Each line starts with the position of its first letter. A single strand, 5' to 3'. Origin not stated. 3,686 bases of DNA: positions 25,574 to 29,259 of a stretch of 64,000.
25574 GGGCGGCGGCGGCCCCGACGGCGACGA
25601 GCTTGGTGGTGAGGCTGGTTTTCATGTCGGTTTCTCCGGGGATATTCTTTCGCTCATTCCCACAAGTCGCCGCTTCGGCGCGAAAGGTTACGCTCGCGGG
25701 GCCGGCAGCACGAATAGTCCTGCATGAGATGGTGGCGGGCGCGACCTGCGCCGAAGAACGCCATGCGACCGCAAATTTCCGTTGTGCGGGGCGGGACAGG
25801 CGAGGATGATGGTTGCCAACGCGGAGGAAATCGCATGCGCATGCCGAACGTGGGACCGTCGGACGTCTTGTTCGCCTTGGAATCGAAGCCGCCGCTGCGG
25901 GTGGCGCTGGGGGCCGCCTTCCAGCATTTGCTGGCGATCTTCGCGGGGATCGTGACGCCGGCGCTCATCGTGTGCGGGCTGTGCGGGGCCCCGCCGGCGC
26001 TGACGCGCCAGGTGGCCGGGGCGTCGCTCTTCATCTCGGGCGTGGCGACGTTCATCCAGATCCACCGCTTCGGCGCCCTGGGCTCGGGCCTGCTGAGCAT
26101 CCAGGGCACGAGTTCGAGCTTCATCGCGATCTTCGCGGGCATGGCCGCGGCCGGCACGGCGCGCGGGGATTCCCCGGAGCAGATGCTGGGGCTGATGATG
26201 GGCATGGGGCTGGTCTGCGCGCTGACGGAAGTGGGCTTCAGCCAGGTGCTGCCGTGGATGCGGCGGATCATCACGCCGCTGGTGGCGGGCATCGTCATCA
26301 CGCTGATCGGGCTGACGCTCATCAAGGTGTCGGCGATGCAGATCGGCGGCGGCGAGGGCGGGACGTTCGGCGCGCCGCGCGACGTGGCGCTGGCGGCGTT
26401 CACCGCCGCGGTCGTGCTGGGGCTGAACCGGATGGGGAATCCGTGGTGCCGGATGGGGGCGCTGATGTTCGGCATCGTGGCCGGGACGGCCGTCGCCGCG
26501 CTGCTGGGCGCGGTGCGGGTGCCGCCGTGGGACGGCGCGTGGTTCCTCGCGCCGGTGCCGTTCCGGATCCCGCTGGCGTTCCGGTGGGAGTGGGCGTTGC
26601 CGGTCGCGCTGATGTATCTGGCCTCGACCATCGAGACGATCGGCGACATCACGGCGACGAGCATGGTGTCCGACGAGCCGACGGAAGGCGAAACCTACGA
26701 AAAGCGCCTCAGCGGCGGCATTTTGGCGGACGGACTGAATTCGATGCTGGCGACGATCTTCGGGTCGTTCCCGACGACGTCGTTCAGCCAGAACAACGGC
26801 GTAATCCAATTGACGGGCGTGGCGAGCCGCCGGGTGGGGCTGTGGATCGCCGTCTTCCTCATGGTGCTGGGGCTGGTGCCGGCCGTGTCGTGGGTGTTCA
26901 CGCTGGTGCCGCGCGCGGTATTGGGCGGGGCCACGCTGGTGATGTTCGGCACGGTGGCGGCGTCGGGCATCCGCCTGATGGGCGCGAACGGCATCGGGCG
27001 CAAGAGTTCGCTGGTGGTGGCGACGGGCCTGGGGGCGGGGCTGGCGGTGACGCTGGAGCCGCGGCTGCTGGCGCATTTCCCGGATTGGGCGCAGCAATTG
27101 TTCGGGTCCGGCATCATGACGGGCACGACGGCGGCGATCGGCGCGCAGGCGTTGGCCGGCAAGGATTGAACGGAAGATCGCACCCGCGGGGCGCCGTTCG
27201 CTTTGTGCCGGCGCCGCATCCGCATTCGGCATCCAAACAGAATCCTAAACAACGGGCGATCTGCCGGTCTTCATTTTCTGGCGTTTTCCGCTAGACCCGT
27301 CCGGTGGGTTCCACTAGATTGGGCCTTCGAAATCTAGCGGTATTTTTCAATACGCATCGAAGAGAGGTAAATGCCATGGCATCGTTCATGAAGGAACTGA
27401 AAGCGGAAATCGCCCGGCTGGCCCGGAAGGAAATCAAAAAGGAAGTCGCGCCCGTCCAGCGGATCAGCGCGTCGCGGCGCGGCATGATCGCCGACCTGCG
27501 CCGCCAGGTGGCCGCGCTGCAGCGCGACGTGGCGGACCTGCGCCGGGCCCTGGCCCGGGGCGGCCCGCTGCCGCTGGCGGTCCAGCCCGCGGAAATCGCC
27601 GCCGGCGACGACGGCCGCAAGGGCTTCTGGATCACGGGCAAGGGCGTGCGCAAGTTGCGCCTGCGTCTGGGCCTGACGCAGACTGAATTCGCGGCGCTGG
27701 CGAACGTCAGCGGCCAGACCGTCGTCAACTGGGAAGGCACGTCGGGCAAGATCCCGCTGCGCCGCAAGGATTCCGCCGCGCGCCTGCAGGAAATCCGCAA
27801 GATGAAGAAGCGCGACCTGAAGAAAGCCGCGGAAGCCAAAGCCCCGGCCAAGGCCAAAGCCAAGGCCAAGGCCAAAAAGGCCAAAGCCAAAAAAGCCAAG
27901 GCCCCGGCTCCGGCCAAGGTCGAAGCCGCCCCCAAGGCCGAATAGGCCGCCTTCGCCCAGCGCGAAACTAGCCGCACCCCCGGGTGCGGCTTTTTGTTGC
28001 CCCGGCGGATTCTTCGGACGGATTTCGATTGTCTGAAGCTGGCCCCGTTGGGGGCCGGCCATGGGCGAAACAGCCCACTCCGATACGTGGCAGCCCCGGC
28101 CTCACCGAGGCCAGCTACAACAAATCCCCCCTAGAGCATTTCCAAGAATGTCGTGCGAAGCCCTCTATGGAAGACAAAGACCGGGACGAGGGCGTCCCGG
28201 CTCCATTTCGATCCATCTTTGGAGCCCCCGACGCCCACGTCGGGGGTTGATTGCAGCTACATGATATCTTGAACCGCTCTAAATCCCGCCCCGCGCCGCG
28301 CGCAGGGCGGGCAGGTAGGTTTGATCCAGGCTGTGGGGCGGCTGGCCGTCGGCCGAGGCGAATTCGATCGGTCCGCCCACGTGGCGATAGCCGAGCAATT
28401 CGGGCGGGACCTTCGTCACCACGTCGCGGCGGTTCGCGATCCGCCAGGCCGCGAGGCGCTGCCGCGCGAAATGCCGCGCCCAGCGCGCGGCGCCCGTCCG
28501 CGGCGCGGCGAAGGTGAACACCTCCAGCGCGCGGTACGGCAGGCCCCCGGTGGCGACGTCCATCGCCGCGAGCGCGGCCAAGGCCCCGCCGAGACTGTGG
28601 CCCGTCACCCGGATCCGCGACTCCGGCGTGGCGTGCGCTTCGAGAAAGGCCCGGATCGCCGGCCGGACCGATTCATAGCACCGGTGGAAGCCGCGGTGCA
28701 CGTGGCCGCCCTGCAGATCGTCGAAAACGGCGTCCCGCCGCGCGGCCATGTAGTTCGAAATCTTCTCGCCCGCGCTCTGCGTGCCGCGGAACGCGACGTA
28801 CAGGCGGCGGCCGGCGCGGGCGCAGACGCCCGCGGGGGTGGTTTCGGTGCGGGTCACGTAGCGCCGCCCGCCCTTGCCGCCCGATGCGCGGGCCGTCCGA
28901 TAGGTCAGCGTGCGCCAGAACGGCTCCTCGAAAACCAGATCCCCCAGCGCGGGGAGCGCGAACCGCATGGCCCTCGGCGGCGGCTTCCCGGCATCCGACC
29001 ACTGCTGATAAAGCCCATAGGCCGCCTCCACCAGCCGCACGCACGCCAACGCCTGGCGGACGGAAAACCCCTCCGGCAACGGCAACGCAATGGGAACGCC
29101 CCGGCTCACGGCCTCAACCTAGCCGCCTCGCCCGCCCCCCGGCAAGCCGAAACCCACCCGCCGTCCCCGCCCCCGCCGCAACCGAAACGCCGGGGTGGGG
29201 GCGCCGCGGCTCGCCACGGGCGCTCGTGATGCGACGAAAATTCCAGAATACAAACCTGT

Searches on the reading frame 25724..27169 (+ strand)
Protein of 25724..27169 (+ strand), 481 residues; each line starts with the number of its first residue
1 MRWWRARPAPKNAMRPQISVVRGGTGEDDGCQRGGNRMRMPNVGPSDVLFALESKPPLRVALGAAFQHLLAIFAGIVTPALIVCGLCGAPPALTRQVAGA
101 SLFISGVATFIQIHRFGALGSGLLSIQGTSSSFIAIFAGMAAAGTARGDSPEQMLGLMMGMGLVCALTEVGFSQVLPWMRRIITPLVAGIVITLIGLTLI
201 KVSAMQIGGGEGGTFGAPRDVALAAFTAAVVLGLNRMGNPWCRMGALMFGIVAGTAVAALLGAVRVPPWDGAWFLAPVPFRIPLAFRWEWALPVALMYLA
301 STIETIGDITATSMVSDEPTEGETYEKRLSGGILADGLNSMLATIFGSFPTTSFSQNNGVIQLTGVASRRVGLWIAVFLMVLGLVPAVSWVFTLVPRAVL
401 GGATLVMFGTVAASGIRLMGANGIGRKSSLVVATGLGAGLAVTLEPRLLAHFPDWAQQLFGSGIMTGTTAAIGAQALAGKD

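Call 15: search_protein_families(library=pfam, proteins=[window:25724-27169:+], max_evalue=0.001)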
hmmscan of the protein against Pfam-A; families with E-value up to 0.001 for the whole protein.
window:25724-27169:+ (481 aa): 1 family
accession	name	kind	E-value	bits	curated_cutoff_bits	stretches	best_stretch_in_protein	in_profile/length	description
PF00860.26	Xan_ur_permease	-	1.2e-76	258.4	27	1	64-446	6-387/389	Permease family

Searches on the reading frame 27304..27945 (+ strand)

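Call 15: search_protein_families(library=pfam, proteins=[window:27304-27945:+], max_evalue=0.001)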
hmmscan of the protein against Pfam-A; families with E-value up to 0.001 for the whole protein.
window:27304-27945:+ (213 aa): 2 families
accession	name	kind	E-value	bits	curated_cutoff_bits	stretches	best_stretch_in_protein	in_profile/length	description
PF01381.28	HTH_3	-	1.7e-05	25.2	23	1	115-144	1-30/55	Helix-turn-helix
PF13560.12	HTH_31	-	0.00088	20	27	1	116-152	7-42/64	Helix-turn-helix domain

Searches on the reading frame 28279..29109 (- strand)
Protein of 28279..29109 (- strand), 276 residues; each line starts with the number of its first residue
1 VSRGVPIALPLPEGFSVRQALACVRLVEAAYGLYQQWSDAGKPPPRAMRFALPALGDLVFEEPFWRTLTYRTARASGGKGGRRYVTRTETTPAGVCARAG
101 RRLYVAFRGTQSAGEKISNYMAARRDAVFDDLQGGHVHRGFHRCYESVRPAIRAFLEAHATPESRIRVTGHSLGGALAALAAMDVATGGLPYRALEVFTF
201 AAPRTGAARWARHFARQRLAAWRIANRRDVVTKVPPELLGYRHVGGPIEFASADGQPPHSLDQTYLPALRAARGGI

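Call 6: search_protein_families(library=pfam, proteins=[window:28279-29109:-], max_evalue=0.01)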
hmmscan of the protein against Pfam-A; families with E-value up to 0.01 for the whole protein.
window:28279-29109:- (276 aa): 2 families
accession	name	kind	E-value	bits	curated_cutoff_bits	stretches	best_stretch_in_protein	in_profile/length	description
PF01764.32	Lipase_3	-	1.7e-28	99.7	22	1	104-237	1-138/140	Lipase (class 3)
PF11187.14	Mbeg1-like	-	0.001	19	21.1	1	150-203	70-122/224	Mbeg1-like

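Call 8: search_protein_families(library=ncbifam, proteins=[window:28279-29109:-], max_evalue=0.01)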
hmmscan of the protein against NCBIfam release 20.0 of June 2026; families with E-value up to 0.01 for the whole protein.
window:28279-29109:- (276 aa): 3 families
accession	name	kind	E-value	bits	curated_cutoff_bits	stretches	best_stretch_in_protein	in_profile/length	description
NF047388.1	SA1320_fam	subfamily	0.00016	20.3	230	1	103-184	3-71/644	SA1320 family protein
NF041407.1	XopAP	subfamily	0.00093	18.6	400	1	166-216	168-221/318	XopAP family type III secretion system effector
NF050058.1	e_dPHAscl_type1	hypoth_equivalog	0.0016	18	150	1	142-198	82-141/276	extracellular catalytic domain type 1 short-chain-length polyhydroxyalkanoate depolymerase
